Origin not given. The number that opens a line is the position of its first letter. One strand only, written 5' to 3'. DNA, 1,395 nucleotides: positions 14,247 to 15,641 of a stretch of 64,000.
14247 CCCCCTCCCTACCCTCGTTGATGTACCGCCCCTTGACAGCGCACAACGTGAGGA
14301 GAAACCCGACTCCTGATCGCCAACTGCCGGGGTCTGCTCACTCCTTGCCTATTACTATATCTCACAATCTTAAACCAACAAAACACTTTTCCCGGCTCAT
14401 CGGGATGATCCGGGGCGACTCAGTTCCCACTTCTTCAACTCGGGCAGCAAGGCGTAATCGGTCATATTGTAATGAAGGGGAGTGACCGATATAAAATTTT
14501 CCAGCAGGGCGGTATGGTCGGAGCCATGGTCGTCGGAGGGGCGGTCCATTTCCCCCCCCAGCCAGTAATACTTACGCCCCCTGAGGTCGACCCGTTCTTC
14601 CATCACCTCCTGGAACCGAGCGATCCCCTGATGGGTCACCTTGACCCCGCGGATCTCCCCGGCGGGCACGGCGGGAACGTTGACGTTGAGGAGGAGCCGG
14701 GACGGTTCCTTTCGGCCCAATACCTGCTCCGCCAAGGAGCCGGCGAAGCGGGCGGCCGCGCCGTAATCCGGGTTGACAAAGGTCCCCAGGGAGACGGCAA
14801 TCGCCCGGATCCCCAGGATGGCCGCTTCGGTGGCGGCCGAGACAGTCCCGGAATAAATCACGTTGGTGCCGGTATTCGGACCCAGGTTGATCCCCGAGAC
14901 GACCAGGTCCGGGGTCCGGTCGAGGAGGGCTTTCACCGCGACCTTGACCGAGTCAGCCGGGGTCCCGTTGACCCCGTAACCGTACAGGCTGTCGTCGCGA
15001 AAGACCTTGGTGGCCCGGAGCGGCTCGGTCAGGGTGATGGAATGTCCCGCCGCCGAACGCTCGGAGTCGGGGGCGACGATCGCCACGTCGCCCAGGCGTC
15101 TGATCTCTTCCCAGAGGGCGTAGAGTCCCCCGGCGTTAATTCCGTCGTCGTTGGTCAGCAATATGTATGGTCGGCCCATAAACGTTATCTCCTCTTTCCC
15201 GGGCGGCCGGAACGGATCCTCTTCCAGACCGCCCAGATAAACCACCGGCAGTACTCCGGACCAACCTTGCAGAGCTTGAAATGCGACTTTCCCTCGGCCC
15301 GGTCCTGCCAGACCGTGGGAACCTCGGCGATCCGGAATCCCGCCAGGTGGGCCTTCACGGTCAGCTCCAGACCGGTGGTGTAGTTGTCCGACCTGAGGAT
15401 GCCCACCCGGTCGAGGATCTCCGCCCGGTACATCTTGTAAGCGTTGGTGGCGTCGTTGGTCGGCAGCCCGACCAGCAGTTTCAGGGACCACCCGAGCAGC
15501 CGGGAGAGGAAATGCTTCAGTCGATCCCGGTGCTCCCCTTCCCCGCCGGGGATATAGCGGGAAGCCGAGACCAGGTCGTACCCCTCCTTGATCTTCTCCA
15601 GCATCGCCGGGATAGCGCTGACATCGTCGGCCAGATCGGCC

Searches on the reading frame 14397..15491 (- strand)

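Call 99: search_protein_families(library=pfam, proteins=[window:14397-15491:-], max_evalue=0.00001)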
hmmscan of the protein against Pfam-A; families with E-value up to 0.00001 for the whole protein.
window:14397-15491:- (364 aa): 1 family
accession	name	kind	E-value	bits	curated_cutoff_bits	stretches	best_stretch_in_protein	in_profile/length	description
PF01975.23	SurE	-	2.4e-62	210.5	22.1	1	110-294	1-188/189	Survival protein SurE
